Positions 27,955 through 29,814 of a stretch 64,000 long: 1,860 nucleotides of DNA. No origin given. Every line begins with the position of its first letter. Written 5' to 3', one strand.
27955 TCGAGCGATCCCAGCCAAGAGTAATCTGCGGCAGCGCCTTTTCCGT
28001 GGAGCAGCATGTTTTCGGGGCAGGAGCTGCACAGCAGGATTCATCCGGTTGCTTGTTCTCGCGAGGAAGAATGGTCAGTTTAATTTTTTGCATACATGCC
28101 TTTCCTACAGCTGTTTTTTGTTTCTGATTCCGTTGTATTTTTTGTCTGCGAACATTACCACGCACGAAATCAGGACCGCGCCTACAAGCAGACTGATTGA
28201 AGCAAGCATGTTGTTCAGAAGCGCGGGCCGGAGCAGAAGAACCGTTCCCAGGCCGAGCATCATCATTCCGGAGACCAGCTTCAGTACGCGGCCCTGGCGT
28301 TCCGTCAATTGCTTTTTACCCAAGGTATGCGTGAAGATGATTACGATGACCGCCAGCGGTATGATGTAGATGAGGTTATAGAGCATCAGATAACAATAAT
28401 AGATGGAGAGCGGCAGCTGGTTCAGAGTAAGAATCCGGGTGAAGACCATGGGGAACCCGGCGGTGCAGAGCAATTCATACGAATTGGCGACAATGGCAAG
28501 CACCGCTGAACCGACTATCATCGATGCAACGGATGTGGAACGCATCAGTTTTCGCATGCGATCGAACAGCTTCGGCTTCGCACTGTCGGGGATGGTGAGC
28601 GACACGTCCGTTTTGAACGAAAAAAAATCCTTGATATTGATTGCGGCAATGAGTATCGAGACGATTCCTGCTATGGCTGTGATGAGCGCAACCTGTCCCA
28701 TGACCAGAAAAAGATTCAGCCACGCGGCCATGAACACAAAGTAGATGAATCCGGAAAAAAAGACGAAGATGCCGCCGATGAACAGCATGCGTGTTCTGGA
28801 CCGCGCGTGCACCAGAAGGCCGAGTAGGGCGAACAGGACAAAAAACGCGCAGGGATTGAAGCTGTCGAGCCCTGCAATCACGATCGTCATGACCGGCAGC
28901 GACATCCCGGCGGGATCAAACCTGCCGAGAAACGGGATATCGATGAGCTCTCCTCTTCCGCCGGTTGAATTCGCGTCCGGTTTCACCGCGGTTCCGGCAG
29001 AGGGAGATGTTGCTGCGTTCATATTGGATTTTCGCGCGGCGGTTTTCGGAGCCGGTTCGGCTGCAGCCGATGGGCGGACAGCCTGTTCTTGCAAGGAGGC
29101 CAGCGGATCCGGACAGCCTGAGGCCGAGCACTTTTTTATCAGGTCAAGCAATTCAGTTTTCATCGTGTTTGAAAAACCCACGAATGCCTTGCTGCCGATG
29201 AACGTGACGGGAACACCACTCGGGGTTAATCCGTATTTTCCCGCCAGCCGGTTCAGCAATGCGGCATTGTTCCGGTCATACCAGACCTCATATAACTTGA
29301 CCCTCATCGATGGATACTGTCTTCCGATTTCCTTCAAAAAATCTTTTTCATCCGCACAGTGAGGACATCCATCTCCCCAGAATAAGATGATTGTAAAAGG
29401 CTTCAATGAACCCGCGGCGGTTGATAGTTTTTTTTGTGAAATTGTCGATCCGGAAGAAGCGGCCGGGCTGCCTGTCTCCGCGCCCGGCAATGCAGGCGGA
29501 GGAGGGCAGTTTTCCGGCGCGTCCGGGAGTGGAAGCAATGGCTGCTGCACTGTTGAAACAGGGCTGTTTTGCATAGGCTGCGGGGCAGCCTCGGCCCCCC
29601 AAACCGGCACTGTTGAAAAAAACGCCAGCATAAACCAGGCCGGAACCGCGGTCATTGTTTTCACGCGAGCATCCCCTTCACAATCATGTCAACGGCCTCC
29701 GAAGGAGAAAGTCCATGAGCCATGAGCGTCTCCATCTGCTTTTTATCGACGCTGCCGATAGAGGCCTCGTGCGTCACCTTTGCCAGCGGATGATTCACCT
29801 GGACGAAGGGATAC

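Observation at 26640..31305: hgcAB is the distal end of a five-gene translationally coupled operon: sufC-sufB-(thioredoxin-CcdA)-hgcA-hgcB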

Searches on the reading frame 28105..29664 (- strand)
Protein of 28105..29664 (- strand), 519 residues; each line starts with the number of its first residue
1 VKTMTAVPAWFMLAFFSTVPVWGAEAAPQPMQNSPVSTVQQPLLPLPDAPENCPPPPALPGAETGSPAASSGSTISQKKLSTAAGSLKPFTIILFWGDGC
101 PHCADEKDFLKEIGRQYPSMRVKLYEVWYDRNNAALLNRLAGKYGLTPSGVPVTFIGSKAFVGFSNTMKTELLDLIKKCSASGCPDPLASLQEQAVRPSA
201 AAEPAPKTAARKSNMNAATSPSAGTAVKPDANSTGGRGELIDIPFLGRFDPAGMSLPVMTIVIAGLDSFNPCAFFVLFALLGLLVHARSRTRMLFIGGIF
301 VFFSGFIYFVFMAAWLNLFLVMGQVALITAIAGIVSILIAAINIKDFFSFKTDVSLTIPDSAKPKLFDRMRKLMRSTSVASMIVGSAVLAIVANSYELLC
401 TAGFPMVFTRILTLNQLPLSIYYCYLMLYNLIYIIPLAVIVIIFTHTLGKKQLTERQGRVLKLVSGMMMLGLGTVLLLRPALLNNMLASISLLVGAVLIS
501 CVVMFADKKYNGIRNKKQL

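Call 3: search_protein_families(library=pfam, proteins=[window:28105-29664:-])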
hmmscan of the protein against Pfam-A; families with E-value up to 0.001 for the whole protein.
window:28105-29664:- (519 aa): 0 families

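Call 4: search_protein_families(library=ncbifam, proteins=[window:28105-29664:-])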
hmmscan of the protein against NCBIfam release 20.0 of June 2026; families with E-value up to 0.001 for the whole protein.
window:28105-29664:- (519 aa): 2 families
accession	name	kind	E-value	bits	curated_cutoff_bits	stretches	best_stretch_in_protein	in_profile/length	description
TIGR02196.1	GlrX_YruB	hypoth_equivalog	0.00012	22.5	88.55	1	95-167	5-67/74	glutaredoxin-like protein, YruB-family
TIGR02190.1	GlrX-dom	hypoth_equivalog_domain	0.00097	19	99.3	0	88-118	6-36/79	glutaredoxin-family domain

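Call 6: find_homologous_proteins(query=window:28105-29664:-)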
Query window:28105-29664:- (519 aa): 6324 proteins with E <= 0.001 among 8000 candidates; the best 120 are listed.
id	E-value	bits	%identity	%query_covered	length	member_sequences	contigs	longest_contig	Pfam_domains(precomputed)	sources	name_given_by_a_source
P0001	0.0e+0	1084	95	99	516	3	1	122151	-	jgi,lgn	-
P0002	6.2e-290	980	86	99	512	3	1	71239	-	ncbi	-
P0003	4.5e-202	690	63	97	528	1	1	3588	-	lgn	-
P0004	5.2e-200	684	63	97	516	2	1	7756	-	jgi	-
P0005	2.2e-178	612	59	91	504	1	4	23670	-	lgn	-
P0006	1.0e-161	557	57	89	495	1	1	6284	-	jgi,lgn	jgi:glutaredoxin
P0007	1.6e-159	550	56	94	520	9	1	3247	-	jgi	jgi:thiol-disulfide isomerase/thioredoxin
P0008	3.8e-159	549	61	78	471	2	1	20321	-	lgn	-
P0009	1.1e-158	547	53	93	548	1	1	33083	-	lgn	-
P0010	1.3e-158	547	57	87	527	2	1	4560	-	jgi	-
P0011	1.9e-157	543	51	96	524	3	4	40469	-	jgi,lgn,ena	-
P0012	5.8e-157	542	55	95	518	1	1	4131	-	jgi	jgi:glutaredoxin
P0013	2.2e-156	540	56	86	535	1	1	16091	-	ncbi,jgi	jgi:thiol-disulfide isomerase/thioredoxin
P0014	2.6e-156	540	54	89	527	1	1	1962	-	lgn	-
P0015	6.7e-156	538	55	94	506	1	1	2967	-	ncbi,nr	ncbi:MAG: hypothetical protein L6300_11320, partial [Syntrophaceae bacterium]|nr:hypothetical protei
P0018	2.4e-155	536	54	94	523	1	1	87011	-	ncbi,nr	ncbi:MAG: hypothetical protein RDU01_06240 [Thermodesulfovibrionales bacterium]|nr:hypothetical prot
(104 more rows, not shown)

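Call 8: find_encoding_contigs(protein=P0002, flank=8000, max_places=3)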
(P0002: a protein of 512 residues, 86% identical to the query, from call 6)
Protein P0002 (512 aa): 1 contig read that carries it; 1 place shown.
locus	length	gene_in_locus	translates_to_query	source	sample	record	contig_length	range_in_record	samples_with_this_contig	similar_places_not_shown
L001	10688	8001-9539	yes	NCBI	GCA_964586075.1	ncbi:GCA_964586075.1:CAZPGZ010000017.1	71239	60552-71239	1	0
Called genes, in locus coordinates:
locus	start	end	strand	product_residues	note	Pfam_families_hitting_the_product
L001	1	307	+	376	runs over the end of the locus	PF00037:Fer4 (faint), PF13484:Fer4_16, PF13646:HEAT_2, PF03130:HEAT_PBS (faint)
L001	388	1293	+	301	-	PF00561:Abhydrolase_1, PF12697:Abhydrolase_6, PF12146:Hydrolase_4, PF00561:Abhydrolase_1 (weak)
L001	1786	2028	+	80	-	PF13192:Thioredoxin_3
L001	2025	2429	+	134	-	PF01022:HTH_5, PF12840:HTH_20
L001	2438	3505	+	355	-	PF01758:SBF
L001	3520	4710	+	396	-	PF03773:ArsP_1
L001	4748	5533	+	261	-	PF03807:F420_oxidored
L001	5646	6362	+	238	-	PF00149:Metallophos, PF12850:Metallophos_2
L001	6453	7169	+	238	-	PF02463:SMC_N (faint), PF00005:ABC_tran, PF13304:AAA_21 (faint)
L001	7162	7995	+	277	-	PF01458:SUFBD_core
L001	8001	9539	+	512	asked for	-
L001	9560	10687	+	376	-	?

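Call 9: find_encoding_contigs(protein=P0018, flank=8000, max_places=3)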
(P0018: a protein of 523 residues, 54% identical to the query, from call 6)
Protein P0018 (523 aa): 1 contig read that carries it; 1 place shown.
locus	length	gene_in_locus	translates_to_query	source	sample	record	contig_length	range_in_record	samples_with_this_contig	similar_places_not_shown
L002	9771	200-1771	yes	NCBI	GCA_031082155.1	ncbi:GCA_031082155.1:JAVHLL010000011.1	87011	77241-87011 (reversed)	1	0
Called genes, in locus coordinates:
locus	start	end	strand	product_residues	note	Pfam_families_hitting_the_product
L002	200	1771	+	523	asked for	-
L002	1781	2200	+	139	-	PF01451:LMWPc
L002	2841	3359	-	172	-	PF00293:NUDIX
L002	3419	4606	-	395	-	PF00266:Aminotran_5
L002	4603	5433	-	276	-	PF01592:NifU_N, PF04324:Fer2_BFD, PF01106:NifU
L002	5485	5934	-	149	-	PF00582:Usp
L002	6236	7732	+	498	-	PF06790:UPF0259 (weak)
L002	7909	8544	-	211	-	PF04055:Radical_SAM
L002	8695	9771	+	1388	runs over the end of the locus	PF01326:PPDK_N, PF00391:PEP-utilizers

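Call 17: find_related_loci(query=A2, collection=metagenome_contigs, flank=10000)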
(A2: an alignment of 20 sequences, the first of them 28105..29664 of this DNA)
Query A2 (519 aa) in metagenome_contigs; peptide patterns used: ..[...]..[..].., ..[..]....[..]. (x = any residue, [..] = any of these).
600 stretches matched a pattern (row limit reached: there are more); 569 encode a relative of the query (tblastn E <= 1e-3); the best 80 are kept; 80 distinct loci.
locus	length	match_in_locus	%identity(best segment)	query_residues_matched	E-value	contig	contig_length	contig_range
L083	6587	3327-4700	56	47-518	1e-167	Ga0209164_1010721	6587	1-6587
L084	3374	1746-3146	54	18-509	2e-172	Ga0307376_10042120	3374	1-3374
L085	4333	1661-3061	53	18-509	3e-167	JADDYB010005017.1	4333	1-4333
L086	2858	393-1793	53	18-509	4e-171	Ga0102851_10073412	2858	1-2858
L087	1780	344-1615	56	49-495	5e-173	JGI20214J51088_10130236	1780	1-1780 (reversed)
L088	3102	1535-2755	57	84-512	1e-163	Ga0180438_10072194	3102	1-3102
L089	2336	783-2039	58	88-504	3e-164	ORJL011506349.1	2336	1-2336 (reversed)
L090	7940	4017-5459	52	20-512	6e-153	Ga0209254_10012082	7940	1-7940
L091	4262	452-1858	52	38-510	1e-154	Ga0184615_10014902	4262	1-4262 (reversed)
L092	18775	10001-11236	55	83-510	6e-146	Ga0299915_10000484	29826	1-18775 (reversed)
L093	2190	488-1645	56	92-509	7e-153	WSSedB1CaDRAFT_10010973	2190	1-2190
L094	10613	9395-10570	55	86-509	2e-142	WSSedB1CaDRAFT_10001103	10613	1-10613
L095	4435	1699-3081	52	47-509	2e-143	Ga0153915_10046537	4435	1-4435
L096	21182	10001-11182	56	94-509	2e-138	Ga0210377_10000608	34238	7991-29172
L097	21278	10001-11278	48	45-514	4e-138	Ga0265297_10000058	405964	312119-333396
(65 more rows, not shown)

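Call 18: search_solved_structures(query=A2, max_evalue=10, show_alignments=2)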
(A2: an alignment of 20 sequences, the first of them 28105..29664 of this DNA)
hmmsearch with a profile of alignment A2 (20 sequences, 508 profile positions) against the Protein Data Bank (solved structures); distinct sequences matched with E-value up to 10: 69 (the best 60 are shown).
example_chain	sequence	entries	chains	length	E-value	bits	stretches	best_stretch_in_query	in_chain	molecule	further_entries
2ht9_A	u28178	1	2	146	0.00069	21.3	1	66-185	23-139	Glutaredoxin-2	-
2cq9_A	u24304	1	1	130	0.0023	19.6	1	80-185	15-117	GLRX2 protein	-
8t4c_A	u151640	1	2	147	0.0024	19.5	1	76-153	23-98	Thioredoxin oxidoreductase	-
2fls_A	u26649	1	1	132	0.0033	19.1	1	83-185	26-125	Glutaredoxin-2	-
3lgc_A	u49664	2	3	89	0.0056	18.3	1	90-169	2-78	Glutaredoxin 1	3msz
4xvw_A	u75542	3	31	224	0.0065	18.1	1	56-124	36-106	DsbA-like protein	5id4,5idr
7c10_A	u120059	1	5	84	0.0088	17.6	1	94-175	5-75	Glutaredoxin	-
8xyw_A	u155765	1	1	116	0.0096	17.5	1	75-134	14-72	De novo designed Trx-3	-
3c71_A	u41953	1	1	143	0.01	17.5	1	94-131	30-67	Thiol-disulfide oxidoreductase resA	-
4gxz_A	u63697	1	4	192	0.015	16.9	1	74-125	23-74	Suppression of copper sensitivity protein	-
3hz8_A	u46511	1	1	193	0.019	16.5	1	86-150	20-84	Thiol:disulfide interchange protein DsbA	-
6mhh_A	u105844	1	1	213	0.022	16.4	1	64-124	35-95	Metal resistance protein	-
1fo5_A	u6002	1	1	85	0.04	15.5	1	90-143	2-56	THIOREDOXIN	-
3c73_A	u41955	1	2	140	0.047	15.3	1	94-131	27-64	Thiol-disulfide oxidoreductase resA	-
3a3t_A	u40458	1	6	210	0.054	15.1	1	82-151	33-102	Thiol:disulfide interchange protein DsbA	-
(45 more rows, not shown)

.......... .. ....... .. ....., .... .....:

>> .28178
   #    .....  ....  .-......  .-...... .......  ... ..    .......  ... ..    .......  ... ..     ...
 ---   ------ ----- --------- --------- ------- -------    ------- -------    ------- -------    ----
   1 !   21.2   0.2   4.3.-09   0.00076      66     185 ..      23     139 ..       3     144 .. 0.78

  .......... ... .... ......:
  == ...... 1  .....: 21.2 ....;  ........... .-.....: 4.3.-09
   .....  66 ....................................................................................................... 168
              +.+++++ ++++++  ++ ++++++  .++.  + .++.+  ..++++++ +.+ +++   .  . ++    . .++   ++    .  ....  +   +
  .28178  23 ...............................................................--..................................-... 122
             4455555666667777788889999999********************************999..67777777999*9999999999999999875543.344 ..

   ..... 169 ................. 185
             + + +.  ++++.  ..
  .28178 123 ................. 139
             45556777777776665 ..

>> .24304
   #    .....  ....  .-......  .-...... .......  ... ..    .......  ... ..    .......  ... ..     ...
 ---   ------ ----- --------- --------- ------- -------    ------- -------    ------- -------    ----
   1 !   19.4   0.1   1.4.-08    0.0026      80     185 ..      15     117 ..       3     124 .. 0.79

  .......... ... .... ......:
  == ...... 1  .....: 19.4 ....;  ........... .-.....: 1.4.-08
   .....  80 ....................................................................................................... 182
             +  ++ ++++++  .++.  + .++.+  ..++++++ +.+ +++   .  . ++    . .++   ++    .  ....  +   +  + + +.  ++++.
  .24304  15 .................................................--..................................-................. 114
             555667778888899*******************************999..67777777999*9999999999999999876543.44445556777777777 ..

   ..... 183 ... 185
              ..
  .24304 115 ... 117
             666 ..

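Call 26: predict_structure(alignment_id=A2)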
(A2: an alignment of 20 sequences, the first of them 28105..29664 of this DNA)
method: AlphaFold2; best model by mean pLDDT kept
length: 519 residues; sequences in the alignment: 20
mean_pLDDT: 61.4   pTM: 0.43
mean pLDDT of the five models: 61.4, 60.1, 60.1, 58.9, 58.1
residues with pLDDT >= 90: 7; 70-90: 215; 50-70: 136; < 50: 161
segments of 3 or more residues with pLDDT < 50: 1-8, 16-49, 51-85, 194-253, 350-364
pLDDT, mean of each block of 10 residues (from residue 1): 41 45 27 27 35 36 28 26 58 84 85 85 81 80 73 86 81 87 82 41 32 26 24 31 42 63 72 71 73 87 86 64 61 70 62 40 50 61 82 74 65 71 84 85 77 63 69 70 62 69 70 52
secondary structure, 60 per line:
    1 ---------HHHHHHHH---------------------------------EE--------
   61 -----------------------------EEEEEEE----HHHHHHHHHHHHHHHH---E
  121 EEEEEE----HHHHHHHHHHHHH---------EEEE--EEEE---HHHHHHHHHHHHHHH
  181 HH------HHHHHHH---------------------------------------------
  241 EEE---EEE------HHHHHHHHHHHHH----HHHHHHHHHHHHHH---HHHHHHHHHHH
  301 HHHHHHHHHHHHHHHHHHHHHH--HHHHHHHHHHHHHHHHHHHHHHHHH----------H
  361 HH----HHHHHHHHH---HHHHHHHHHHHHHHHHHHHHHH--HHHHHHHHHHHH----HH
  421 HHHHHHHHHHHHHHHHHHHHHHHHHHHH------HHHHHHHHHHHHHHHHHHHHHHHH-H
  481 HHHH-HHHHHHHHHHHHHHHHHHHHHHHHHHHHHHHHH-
elements in order: H10-17 E90-96 H101-116 E120-126 H131-143 E153-156 E159-162 H166-182 H189-195 E241-243 E247-249 H256-268 H273-286 H290-322 H325-349 H367-375 H379-400 H403-414 H419-448 H455-478 H480-484 H486-518

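Call 33: fold_search(model_id=the predicted structure, library=pdb)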
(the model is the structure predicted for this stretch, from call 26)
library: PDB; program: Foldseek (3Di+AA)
matches with E <= 10: 843; with E <= 0.001: 0
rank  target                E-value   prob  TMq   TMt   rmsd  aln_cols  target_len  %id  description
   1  6ibl_B                1.9e-02  0.54  0.14  0.18  18.2       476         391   11  ACTIVATED TURKEY BETA1 ADRENOCEPTOR WITH BOUND AGONIST FORMOTEROL AND NANOBODY Nb80 (released 2019-01-09)
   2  5xoc_B                2.0e-02  1.00  0.15  0.50  11.8       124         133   21  Crystal structure of human Smad3-FoxH1 complex (released 2018-03-28)
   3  2h72_B                2.1e-02  1.00  0.14  0.55   6.5       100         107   22  Crystal Structure of Thioredoxin mutant E85D in Hexagonal (p61) Space Group (released 2007-05-15)
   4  7vql                  2.2e-02  1.00  0.15  0.58   3.6        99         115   19  de novo designed based on 1r26 (released 2022-06-08)
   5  7ool_B                2.4e-02  1.00  0.13  0.56   4.1        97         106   21  Crystal structure of a Candidatus photodesmus katoptron thioredoxin chimera containing an ancestral loop (released 2021-11-10)
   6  6h1y_A                2.7e-02  1.00  0.14  0.57   3.0        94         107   23  CRYSTAL STRUCTURE OF A CHIMERIC VARIANT OF THIOREDOXIN FROM ESCHERICHIA COLI (released 2019-02-06)
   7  2o85                  2.8e-02  1.00  0.14  0.63   4.5       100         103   19  S. Aureus thioredoxin P31T mutant (released 2007-07-24)
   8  1v98_A                2.8e-02  1.00  0.13  0.58   3.9        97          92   25  Crystal Structure Analysis of Thioredoxin from Thermus thermophilus (released 2005-02-01)
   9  9ncl                  2.9e-02  1.00  0.14  0.63   3.8        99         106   22  Arsenic treated Treponema pallidum thioredoxin strain Nichols (released 2026-02-11)
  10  3hz4_B                2.9e-02  1.00  0.15  0.53   4.9       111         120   19  Crystal Structure of Thioredoxin from Methanosarcina mazei (released 2009-06-30)
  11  2diy_MODEL_1_A        2.9e-02  1.00  0.14  0.46   5.1       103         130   22  The solution structure of the thioredoxin domain of human Thioredoxin-like protein 2 (released 2007-04-03)
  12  3ziv_A                3.1e-02  1.00  0.14  0.61  10.4       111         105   19  Crystal Structure of Ancestral Thioredoxin Relative to last Archaea- Eukaryotes Common Ancestor (AECA) from the Precam (released 2013-08-21)
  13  7vqw_A                3.2e-02  1.00  0.14  0.57   3.9        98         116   24  de novo designed protein based on 1r26 (released 2022-06-08)
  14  2bto_T                3.2e-02  1.00  0.13  0.57   4.0        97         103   23  Structure of BtubA from Prosthecobacter dejongeii (released 2005-06-23)
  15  3ic4                  3.4e-02  1.00  0.14  0.67   4.5        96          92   22  The crystal structure of the glutaredoxin(grx-1) from Archaeoglobus fulgidus (released 2009-08-18)
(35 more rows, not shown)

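Call 36: find_encoding_contigs(protein=P0004, flank=8000, max_places=2)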
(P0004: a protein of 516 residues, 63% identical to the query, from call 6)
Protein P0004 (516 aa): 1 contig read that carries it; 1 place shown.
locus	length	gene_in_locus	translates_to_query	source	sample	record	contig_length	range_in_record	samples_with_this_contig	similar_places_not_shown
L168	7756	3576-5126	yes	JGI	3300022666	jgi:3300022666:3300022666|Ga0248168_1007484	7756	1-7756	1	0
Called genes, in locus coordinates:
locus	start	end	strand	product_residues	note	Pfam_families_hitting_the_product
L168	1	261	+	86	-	?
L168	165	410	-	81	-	-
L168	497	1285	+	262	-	PF13557:Phenol_MetA_deg (weak)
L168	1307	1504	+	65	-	-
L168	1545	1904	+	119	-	-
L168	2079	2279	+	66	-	-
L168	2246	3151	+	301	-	PF01545:Cation_efflux, PF16916:ZT_dimer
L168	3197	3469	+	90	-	-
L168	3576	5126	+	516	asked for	-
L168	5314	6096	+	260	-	PF10411:DsbC_N, PF13098:Thioredoxin_2, PF13462:Thioredoxin_4, PF01323:DSBA (faint), PF13192:Thioredoxin_3 (faint)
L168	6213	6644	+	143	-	PF03100:CcmE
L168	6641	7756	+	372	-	?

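Call 37: find_encoding_contigs(protein=P0005, flank=8000, max_places=2)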
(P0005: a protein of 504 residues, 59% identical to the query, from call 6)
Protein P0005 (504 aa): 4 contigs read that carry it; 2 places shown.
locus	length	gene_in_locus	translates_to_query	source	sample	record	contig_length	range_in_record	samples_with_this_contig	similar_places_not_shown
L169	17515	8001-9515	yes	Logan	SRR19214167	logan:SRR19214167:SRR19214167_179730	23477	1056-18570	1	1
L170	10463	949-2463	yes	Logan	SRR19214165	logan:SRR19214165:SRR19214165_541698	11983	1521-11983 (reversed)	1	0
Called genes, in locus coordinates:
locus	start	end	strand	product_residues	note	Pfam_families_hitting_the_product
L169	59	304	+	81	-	PF13192:Thioredoxin_3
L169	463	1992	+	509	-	PF03773:ArsP_1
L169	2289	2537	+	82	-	PF02627:CMD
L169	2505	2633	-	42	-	-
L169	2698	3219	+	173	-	PF08859:DGC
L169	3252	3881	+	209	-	PF07638:Sigma70_ECF, PF04542:Sigma70_r2, PF08281:Sigma70_r4_2, PF04545:Sigma70_r4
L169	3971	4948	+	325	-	PF03773:ArsP_1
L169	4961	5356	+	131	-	PF08859:DGC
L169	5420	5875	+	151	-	PF10865:DUF2703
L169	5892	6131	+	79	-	PF13192:Thioredoxin_3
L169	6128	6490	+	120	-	PF01022:HTH_5, PF12840:HTH_20 (weak)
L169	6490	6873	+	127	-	PF00085:Thioredoxin, PF13899:Thioredoxin_7 (weak), PF13098:Thioredoxin_2, PF13905:Thioredoxin_8 (faint)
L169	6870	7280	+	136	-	PF00085:Thioredoxin, PF13098:Thioredoxin_2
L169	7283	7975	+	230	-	PF02683:DsbD_TM, PF13386:DsbD_2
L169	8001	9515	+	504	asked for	-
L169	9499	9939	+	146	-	PF02579:Nitro_FeMo-Co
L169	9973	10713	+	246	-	PF02663:FmdE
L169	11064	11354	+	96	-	PF06953:ArsD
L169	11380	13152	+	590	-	PF00142:Fer4_NifH (faint), PF00448:SRP54 (faint), PF00931:NB-ARC (faint), PF01656:CbiA, PF02374:ArsA_ATPase, PF13614:AAA_31, PF02374:ArsA_ATPase, PF01656:CbiA (weak), +11 more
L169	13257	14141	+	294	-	PF01545:Cation_efflux, PF16916:ZT_dimer (weak)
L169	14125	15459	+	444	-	PF04055:Radical_SAM, PF13186:SPASM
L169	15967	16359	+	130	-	-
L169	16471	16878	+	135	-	PF26390:MamS_MamX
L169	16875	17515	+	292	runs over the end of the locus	PF14358:DUF4405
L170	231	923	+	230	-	PF02683:DsbD_TM, PF13386:DsbD_2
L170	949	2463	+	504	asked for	-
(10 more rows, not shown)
